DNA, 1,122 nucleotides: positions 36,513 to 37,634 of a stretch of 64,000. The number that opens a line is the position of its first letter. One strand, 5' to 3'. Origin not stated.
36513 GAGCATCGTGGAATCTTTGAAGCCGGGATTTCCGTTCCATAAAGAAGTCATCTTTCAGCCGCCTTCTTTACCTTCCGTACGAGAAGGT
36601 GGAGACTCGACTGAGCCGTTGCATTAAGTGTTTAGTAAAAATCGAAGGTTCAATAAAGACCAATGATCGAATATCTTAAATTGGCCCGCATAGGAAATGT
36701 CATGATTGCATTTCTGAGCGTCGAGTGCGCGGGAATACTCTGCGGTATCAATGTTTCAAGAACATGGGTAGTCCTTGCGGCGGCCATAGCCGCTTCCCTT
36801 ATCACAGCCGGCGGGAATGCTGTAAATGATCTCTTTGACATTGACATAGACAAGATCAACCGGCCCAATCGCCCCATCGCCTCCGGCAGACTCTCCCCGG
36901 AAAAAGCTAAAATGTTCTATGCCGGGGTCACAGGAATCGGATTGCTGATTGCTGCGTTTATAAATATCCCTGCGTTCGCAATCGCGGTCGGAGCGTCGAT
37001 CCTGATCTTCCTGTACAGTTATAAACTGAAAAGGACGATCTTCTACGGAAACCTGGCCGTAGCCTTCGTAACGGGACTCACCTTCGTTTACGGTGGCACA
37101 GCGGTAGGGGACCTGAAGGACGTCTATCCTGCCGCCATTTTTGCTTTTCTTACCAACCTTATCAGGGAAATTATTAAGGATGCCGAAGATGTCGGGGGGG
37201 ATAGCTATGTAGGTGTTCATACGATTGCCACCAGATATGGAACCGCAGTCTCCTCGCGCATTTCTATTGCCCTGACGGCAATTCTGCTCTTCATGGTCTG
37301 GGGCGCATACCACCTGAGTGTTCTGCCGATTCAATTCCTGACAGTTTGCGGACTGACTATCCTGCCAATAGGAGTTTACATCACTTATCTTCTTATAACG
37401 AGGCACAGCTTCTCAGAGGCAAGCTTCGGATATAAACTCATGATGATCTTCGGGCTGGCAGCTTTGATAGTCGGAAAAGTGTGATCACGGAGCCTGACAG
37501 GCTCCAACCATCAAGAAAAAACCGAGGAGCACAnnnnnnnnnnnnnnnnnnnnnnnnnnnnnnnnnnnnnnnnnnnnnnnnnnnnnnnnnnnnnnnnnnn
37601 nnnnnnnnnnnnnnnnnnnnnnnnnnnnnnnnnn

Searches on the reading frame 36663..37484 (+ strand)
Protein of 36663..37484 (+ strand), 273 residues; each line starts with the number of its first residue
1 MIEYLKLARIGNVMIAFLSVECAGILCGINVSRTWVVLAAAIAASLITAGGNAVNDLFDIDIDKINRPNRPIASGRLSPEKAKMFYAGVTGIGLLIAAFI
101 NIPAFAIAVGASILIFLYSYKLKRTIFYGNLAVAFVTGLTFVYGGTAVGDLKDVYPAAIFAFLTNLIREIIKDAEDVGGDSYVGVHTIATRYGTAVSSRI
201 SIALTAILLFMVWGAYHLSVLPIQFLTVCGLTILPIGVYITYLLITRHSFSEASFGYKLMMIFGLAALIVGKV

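Call 79: search_protein_families(library=pfam, proteins=[window:36663-37484:+], max_evalue=0.001)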
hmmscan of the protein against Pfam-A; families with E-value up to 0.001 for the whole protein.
window:36663-37484:+ (273 aa): 1 family
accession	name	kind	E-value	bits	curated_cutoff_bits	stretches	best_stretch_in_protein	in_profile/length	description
PF01040.23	UbiA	-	3.3e-39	135.1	34.2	1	31-254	16-243/250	UbiA prenyltransferase family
